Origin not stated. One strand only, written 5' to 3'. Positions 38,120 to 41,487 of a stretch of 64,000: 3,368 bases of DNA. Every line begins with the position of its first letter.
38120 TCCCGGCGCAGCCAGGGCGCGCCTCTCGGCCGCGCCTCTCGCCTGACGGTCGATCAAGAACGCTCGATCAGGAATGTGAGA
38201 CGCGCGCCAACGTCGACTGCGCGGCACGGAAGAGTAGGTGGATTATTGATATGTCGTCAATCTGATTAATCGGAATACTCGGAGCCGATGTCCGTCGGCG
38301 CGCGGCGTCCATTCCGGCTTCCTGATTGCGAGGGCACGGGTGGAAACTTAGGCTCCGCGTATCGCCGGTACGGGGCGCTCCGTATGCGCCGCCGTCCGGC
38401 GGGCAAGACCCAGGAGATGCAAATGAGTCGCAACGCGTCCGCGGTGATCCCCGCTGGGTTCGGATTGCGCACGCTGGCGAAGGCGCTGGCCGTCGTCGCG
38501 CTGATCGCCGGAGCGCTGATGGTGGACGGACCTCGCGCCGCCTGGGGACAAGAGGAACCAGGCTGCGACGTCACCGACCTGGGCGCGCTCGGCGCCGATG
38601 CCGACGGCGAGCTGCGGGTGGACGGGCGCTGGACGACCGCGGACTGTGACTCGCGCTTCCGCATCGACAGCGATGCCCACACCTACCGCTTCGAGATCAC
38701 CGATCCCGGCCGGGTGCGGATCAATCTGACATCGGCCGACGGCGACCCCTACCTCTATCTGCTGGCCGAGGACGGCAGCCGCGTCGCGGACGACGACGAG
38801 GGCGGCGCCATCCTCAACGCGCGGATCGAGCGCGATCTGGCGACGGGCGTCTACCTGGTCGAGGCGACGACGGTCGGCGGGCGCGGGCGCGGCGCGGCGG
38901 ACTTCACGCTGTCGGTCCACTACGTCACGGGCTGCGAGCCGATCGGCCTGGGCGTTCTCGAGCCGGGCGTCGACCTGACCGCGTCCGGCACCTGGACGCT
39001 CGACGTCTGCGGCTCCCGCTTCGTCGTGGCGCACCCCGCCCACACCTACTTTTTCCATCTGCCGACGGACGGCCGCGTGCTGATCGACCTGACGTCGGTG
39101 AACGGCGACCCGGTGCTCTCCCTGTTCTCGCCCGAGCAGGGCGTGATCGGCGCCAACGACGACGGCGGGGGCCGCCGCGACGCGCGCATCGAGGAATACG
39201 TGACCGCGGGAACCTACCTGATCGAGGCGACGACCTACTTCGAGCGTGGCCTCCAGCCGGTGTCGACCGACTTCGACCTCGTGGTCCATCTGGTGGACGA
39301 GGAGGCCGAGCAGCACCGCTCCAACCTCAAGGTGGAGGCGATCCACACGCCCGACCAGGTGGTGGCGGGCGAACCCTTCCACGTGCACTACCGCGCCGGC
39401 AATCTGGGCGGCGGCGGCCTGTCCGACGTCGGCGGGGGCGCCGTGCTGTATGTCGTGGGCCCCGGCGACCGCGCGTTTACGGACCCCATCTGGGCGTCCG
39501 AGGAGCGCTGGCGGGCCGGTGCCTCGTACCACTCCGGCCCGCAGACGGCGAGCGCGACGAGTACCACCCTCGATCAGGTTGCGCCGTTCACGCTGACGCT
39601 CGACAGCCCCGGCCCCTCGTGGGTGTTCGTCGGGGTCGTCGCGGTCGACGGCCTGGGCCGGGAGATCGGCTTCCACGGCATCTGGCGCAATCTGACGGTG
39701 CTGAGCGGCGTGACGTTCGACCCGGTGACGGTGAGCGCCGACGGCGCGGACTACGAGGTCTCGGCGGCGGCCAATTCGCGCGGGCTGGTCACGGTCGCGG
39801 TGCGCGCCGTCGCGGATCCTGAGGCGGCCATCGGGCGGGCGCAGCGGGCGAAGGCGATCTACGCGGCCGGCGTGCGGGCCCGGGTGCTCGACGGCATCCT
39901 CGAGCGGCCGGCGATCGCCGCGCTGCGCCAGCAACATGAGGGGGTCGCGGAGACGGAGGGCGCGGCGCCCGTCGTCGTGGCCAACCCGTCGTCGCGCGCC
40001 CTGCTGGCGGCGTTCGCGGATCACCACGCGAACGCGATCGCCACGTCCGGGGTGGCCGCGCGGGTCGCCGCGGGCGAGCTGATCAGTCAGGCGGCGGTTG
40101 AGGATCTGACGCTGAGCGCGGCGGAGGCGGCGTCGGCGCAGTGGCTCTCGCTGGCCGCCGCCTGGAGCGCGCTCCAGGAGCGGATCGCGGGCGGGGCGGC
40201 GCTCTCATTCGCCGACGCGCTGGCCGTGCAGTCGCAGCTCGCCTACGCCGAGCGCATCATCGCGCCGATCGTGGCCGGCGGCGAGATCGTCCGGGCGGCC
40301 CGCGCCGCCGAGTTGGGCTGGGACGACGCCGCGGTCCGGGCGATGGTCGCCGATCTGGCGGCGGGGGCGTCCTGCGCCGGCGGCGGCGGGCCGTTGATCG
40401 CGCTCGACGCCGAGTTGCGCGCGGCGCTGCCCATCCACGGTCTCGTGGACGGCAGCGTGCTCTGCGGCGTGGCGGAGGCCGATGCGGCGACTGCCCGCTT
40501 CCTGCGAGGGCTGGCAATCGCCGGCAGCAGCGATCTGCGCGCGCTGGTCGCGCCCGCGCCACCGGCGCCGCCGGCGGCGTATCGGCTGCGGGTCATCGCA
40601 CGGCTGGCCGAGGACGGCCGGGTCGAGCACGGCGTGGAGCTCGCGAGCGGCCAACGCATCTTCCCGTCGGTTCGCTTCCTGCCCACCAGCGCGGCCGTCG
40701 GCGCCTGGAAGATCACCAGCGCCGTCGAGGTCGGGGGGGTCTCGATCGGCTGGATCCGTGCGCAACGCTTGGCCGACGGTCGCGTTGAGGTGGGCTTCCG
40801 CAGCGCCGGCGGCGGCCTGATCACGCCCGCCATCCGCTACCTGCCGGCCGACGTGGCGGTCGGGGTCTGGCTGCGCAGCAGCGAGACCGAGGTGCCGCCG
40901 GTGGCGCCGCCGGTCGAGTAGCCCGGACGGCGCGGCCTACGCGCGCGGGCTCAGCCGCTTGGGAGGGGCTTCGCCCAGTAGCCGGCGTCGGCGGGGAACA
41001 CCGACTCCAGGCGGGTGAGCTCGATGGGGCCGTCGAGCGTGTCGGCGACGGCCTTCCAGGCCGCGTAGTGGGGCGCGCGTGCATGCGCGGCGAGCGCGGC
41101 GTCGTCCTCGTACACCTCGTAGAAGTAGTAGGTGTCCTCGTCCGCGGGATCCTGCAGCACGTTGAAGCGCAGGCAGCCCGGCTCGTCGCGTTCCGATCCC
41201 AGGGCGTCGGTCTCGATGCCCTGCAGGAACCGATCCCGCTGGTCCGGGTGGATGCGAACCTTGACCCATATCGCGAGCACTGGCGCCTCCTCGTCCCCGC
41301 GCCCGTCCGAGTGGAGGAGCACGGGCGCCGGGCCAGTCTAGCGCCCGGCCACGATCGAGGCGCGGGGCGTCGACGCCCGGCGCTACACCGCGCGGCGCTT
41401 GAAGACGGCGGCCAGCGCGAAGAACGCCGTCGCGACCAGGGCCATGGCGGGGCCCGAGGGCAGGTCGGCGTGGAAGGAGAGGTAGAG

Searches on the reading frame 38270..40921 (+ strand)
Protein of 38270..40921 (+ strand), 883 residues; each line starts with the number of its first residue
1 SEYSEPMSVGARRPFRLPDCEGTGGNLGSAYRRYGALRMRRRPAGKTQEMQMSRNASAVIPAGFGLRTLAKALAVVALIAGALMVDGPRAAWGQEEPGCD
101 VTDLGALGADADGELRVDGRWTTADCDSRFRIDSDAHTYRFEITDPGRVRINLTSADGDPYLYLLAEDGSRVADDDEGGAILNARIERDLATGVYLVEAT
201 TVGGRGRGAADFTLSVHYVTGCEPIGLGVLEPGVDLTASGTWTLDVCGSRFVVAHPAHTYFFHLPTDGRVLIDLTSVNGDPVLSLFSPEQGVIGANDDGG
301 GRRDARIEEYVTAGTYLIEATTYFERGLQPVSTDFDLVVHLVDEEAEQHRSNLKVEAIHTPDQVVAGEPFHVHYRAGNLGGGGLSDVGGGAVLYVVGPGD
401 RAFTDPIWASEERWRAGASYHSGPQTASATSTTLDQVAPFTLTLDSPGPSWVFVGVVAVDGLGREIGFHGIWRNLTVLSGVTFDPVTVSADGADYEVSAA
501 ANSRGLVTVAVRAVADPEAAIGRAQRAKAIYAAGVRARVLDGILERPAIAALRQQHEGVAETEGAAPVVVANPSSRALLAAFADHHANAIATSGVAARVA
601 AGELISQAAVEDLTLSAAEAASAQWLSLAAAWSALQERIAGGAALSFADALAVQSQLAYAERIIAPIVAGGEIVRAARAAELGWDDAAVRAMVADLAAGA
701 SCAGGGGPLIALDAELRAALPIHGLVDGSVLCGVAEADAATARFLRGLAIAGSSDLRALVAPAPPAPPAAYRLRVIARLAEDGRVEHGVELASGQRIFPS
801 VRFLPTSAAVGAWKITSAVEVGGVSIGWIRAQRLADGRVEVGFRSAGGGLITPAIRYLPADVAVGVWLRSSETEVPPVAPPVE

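Call 7: search_protein_families(library=pfam, proteins=[window:38270-40921:+], max_evalue=0.0001)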
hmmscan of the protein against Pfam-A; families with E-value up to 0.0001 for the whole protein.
window:38270-40921:+ (883 aa): 1 family
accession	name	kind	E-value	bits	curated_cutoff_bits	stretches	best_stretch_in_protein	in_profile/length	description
PF04151.21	PPC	-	2.2e-10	41.7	25.9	0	258-320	3-68/70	Bacterial pre-peptidase C-terminal domain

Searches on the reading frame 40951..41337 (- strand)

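Call 7: search_protein_families(library=pfam, proteins=[window:40951-41337:-], max_evalue=0.0001)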
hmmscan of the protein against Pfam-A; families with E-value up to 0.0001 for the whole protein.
window:40951-41337:- (128 aa): 1 family
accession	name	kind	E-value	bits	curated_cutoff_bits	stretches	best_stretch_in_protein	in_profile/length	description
PF03992.22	ABM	-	5.1e-19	68.7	23.1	1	25-96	6-77/78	Antibiotic biosynthesis monooxygenase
